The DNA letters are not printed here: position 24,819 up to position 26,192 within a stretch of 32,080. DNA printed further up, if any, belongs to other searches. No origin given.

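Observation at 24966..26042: Transposase-type zinc ribbon fused to a metallophosphoesterase, placed between the endolysin and the virion connector genes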

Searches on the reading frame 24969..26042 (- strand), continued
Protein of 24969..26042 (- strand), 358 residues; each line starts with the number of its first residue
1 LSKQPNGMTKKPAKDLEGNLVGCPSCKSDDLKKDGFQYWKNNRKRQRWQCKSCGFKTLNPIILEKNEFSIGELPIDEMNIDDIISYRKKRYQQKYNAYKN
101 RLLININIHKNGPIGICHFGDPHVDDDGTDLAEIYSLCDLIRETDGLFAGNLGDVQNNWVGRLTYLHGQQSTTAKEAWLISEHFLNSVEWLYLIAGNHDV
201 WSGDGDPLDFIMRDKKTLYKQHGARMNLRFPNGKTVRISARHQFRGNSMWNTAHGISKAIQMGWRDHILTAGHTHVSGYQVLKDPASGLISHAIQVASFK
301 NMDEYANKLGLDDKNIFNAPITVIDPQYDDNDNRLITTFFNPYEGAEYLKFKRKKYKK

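Call 35: search_dna_similar(query=P0125, collection=phages, mode=protein, max_rows=40, max_evalue=0.001)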
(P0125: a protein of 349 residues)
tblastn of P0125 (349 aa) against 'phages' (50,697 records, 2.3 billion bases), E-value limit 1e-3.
Records with a match: 4; places in all: 4; records where one place covers at least 80% of the query: 3.
Best place of each record, by identity: <60% 4.
By first word of the organism name: Pseudomonas 3; Caldibacillus 1.
By host as written in the record: Pseudomonas sp. 2; Pseudomonas aeruginosa 1; Caldibacillus debilis GB1 1.
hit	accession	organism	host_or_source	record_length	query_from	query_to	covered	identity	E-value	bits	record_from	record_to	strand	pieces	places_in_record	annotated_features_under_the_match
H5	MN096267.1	Pseudomonas phage vB_PaS_IME307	Pseudomonas aeruginosa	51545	23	349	94%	43.3%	2e-80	272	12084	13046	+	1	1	hypothetical protein | antitermination protein Q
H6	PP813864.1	Pseudomonas phage vB_PaeP_FBPa42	Pseudomonas sp.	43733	23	349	94%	43.0%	1e-79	270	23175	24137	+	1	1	hypothetical protein (x2)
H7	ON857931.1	Pseudomonas phage vB_PaeP_FBPa19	Pseudomonas sp.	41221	23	276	73%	42.4%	4e-58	208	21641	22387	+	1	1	hypothetical protein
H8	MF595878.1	Caldibacillus phage CBP1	Caldibacillus debilis GB1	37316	39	347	89%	22.5%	1e-6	56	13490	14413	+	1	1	hypothetical protein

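Call 39: predict_structure(alignment_id=A2)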
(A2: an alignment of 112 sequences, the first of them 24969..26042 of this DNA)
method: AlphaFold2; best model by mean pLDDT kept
length: 358 residues; sequences in the alignment: 112
mean_pLDDT: 95.8   pTM: 0.81
mean pLDDT of the five models: 95.8, 95.1, 94.7, 94.7, 94.6
residues with pLDDT >= 90: 330; 70-90: 24; 50-70: 3; < 50: 1
segments of 3 or more residues with pLDDT < 50: none
pLDDT, mean of each block of 10 residues (from residue 1): 69 93 96 93 92 96 91 92 98 98 98 98 98 98 98 96 93 95 98 97 92 96 98 98 97 98 98 98 98 98 96 98 99 98 99 98
secondary structure, 60 per line:
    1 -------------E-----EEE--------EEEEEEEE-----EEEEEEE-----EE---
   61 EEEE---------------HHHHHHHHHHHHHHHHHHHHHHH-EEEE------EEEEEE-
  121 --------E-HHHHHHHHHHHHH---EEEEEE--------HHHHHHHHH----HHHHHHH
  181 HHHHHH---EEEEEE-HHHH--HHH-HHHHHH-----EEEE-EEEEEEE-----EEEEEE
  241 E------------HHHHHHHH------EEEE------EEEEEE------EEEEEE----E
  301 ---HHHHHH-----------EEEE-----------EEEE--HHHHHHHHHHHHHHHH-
elements in order: E20-22 E31-38 E44-50 E61-64 H80-102 E104-107 E114-119 H131-143 E147-152 H161-169 H174-186 E190-195 H197-200 H207-212 E218-221 E223-229 E235-241 H254-261 E268-271 E278-283 E290-295 H304-309 E321-324 E336-339 H342-357

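Call 42: fold_search(model_id=the predicted structure, library=pdb)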
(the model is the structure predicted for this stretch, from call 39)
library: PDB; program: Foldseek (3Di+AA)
matches with E <= 10: 653; with E <= 0.001: 17
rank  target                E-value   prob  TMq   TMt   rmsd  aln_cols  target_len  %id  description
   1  6hms_A                1.1e-06  1.00  0.45  0.41   5.2       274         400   11  Cryo-EM map of DNA polymerase D from Pyrococcus abyssi in complex with DNA (released 2019-01-30)
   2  9f2a_A                3.1e-06  1.00  0.46  0.38   5.4       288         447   11  Pyrococcus abyssi PolD in complex with Rpa2 winged-helix domain class 2 (composite map) (released 2024-12-04)
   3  3ztv                  8.1e-06  1.00  0.34  0.23   8.2       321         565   11  Structure of Haemophilus influenzae NAD nucleotidase (NadN) (released 2011-12-14)
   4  6t8h_A                8.6e-06  1.00  0.46  0.40   4.8       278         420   11  Cryo-EM structure of the DNA-bound PolD-PCNA processive complex from P. abyssi (released 2020-03-04)
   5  5h7w_B                2.4e-05  1.00  0.32  0.23  13.1       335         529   11  Crystal structure of 5'-nucleotidase from venom of Naja atra (released 2017-11-22)
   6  6knb_A                3.2e-05  1.00  0.43  0.36   5.6       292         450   14  PolD-PCNA-DNA (form A) (released 2020-08-05)
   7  4h1y                  3.7e-05  1.00  0.37  0.27  10.7       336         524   11  Human ecto-5'-nucleotidase (CD73): crystal form II (open) in complex with PSB11552 (released 2012-11-28)
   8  9r0d_A                4.1e-05  1.00  0.36  0.26  10.8       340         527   10  Human CD73 (ecto 5'-nucleotidase) in complex with compound 7 (released 2025-11-12)
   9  7qgo                  5.9e-05  1.00  0.35  0.25  13.0       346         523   11  Human CD73 (ecto 5'-nucleotidase) in complex with MRS4602 (a 3-methyl-CMPCP derivative, compound 21 in paper) in the clo (released 2022-02-16)
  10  6z9b                  9.5e-05  1.00  0.35  0.25   8.2       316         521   10  Human Ecto-5'-nucleotidase (CD73) in complex with AOPCP derivative A830 (compound 16 in publication) in the closed form  (released 2020-07-22)
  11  6hxw_A                1.1e-04  1.00  0.36  0.26  11.2       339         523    9  structure of human CD73 in complex with antibody IPH53 (released 2019-08-28)
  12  7qga                  1.2e-04  1.00  0.33  0.24  12.5       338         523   11  Human CD73 (ecto 5'-nucleotidase) in complex with MRS4598 (a 3-methyl-CMPCP derivative, compound 16 in paper) in the ope (released 2022-02-16)
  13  6ye2_B                1.5e-04  1.00  0.35  0.25  11.8       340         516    9  Human Ecto-5'-nucleotidase (CD73) in complex with the AMPCP derivative A1202 (compound 4a in publication) in the close (released 2021-01-20)
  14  7jv8_A                1.7e-04  1.00  0.34  0.25  11.4       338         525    9  Human CD73 (ecto 5'-nucleotidase) in complex with compound 35 (released 2020-09-23)
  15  4nzv_B                4.0e-04  1.00  0.34  0.37   8.5       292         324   13  DNA Double-Strand Break Repair Pathway Choice Is Directed by Distinct MRE11 Nuclease Activities (released 2014-01-08)
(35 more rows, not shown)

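Call 45: fold_search(model_id=the predicted structure, library=viral)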
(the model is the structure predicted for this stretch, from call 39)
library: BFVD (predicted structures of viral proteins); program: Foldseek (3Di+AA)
matches with E <= 10: 589; with E <= 0.001: 42
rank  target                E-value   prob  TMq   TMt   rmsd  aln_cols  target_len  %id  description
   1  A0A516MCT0            1.1e-24  1.00  0.71  0.62   8.4       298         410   21  (no name in the UniProt tables at hand)
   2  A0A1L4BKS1            2.9e-15  1.00  0.59  0.77   5.6       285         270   16  (no name in the UniProt tables at hand)
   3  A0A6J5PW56            9.6e-12  1.00  0.47  0.55   5.8       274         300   15  Calcineurin-like phosphoesterase domain, ApaH type [uncultured Caudovirales phage]
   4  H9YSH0                3.6e-11  1.00  0.48  0.58   5.4       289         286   13  (no name in the UniProt tables at hand)
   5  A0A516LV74            7.4e-11  1.00  0.52  0.52   4.1       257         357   18  (no name in the UniProt tables at hand)
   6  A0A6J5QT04            1.2e-10  1.00  0.40  0.60   6.0       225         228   12  Calcineurin-like phosphoesterase domain, ApaH type (Fragment) [uncultured Caudovirales phage]
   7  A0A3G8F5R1            5.1e-10  1.00  0.44  0.61   8.2       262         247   18  (no name in the UniProt tables at hand)
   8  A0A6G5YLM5            1.3e-09  1.00  0.43  0.37  15.0       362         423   18  (no name in the UniProt tables at hand)
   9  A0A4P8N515            1.0e-08  1.00  0.46  0.48  13.5       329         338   13  Metallo-dependent phosphatase [Rheinheimera phage vB_RspM_Barba19A]
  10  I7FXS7                1.2e-08  1.00  0.41  0.42  13.6       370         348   14  Calcineurin-like phosphoesterase domain-containing protein [Pectobacterium phage PP1]
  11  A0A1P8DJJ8            5.8e-08  1.00  0.45  0.48   6.0       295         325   14  (no name in the UniProt tables at hand)
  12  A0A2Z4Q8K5            5.8e-08  1.00  0.40  0.37  17.9       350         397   12  (no name in the UniProt tables at hand)
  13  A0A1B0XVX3            6.6e-08  1.00  0.41  0.45  14.1       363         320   12  Calcineurin-like phosphoesterase domain-containing protein [Campylobacter phage PC5]
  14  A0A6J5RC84            9.4e-08  1.00  0.43  0.37  24.4       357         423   11  MPP_superfamily domain containing protein [uncultured Caudovirales phage]
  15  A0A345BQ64            1.0e-07  1.00  0.44  0.39  13.5       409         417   14  (no name in the UniProt tables at hand)
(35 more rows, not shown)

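Call 48: search_protein_families(library=pfam, alignment_id=A2, max_evalue=0.01)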
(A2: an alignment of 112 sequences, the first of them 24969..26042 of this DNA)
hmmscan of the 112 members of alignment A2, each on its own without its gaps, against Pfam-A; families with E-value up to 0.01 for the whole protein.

A. member 1, window:24969-26042:- (358 aa): 2 families
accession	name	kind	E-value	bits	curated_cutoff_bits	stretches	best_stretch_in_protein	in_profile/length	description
PF03811.18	Zn_ribbon_InsA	-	0.0007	19.7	26.1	1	21-53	6-34/35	InsA N-terminal domain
PF02701.20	Zn_ribbon_Dof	-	0.0033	18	26.6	1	21-53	4-34/59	Dof domain, zinc finger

B. families by the number of members that match (of 112 scanned): 31 families (the first 25 are shown)
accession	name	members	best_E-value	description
PF00149.33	Metallophos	39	8.3e-07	Calcineurin-like phosphoesterase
PF02954.25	HTH_8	16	9.1e-08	Bacterial regulatory protein, Fis family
PF12850.12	Metallophos_2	13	5.1e-05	Calcineurin-like phosphoesterase superfamily domain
PF13556.12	HTH_30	11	4.6e-08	PucR C-terminal helix-turn-helix domain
PF13384.12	HTH_23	11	3.7e-05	Homeodomain-like domain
PF18024.7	HTH_50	7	4.8e-06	Helix-turn-helix domain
PF00126.33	HTH_1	6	1e-06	Bacterial regulatory helix-turn-helix protein, lysR family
PF13518.12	HTH_28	6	1.2e-06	Helix-turn-helix domain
PF13551.12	HTH_29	4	9.7e-05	Winged helix-turn helix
PF03811.18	Zn_ribbon_InsA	4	0.00013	InsA N-terminal domain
PF05225.22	HTH_psq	3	0.00025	helix-turn-helix, Psq domain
PF13542.12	HTH_Tnp_ISL3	3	0.00073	Helix-turn-helix domain of transposase family ISL3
PF08281.18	Sigma70_r4_2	3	0.00095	Sigma-70, region 4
PF04967.18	HTH_10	2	0.0011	HTH DNA binding domain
PF07750.17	GcrA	2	0.0011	GcrA cell cycle regulator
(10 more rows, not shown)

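Call 49: get_annotated_region(hit=H4, flank=7000)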
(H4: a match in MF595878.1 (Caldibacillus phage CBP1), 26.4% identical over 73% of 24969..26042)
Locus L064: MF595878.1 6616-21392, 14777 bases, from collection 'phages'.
description: Caldibacillus phage CBP1, complete genome.
organism: Caldibacillus phage CBP1 (NCBI taxid 2036768)
taxonomy: Viruses; Duplodnaviria; Heunggongvirae; Uroviricota; Caudoviricetes
host: Caldibacillus debilis GB1; source: eutrophic marsh; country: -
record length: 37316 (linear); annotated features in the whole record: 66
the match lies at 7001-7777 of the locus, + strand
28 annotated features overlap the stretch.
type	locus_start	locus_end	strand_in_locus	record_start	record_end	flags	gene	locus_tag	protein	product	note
CDS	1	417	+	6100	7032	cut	-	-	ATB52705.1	hypothetical protein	-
CDS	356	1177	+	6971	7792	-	-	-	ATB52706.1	hypothetical protein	-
CDS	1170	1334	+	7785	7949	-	-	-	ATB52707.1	hypothetical protein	-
CDS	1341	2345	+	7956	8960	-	-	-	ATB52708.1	replication protein O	-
CDS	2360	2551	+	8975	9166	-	-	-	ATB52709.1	hypothetical protein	-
CDS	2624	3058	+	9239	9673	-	-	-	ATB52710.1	single-strand binding protein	-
CDS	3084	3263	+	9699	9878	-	-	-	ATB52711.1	hypothetical protein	-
CDS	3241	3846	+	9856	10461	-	-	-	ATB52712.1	dUTPase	-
CDS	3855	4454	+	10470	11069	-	-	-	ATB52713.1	HNH endonuclease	-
CDS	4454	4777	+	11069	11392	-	-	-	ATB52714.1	hypothetical protein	-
CDS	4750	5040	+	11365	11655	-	-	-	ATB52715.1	hypothetical protein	-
CDS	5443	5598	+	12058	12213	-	-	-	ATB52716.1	hypothetical protein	-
CDS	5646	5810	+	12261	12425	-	-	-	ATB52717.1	hypothetical protein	-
CDS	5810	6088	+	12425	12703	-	-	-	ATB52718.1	hypothetical protein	-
CDS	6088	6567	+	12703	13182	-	-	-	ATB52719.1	hypothetical protein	-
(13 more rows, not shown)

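Call 50: get_annotated_region(hit=H5, flank=5000)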
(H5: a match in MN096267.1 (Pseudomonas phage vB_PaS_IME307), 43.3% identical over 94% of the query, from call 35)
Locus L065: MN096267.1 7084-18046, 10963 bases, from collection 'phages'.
description: Pseudomonas phage vB_PaS_IME307, complete genome.
organism: Pseudomonas phage vB_PaS_IME307 (NCBI taxid 2591408)
taxonomy: Viruses; Duplodnaviria; Heunggongvirae; Uroviricota; Caudoviricetes; Detrevirus
host: Pseudomonas aeruginosa; source: -; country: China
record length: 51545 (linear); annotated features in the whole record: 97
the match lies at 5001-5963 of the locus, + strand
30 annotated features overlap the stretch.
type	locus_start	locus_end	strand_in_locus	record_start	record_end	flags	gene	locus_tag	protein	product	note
CDS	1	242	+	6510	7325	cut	-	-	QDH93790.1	DNA replication protein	DNA replication protein DnaC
CDS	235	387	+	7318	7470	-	-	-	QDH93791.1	hypothetical protein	-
CDS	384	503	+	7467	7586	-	-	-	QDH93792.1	hypothetical protein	-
CDS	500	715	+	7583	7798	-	-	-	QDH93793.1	hypothetical protein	-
CDS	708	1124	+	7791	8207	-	-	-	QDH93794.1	hypothetical protein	-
CDS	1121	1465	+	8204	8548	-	-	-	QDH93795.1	chromosome segregation protein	-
CDS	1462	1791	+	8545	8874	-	-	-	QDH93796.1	hypothetical protein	-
CDS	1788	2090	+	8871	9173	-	-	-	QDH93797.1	hypothetical protein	-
CDS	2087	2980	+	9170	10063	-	-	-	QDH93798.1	homing endonuclease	-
CDS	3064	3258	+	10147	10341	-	-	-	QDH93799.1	hypothetical protein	-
CDS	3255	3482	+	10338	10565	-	-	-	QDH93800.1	hypothetical protein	-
CDS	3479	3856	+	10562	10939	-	-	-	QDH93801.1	hypothetical protein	-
CDS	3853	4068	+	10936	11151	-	-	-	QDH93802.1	hypothetical protein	-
CDS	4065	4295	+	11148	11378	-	-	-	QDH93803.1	hypothetical protein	-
CDS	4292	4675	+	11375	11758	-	-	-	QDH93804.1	hypothetical protein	-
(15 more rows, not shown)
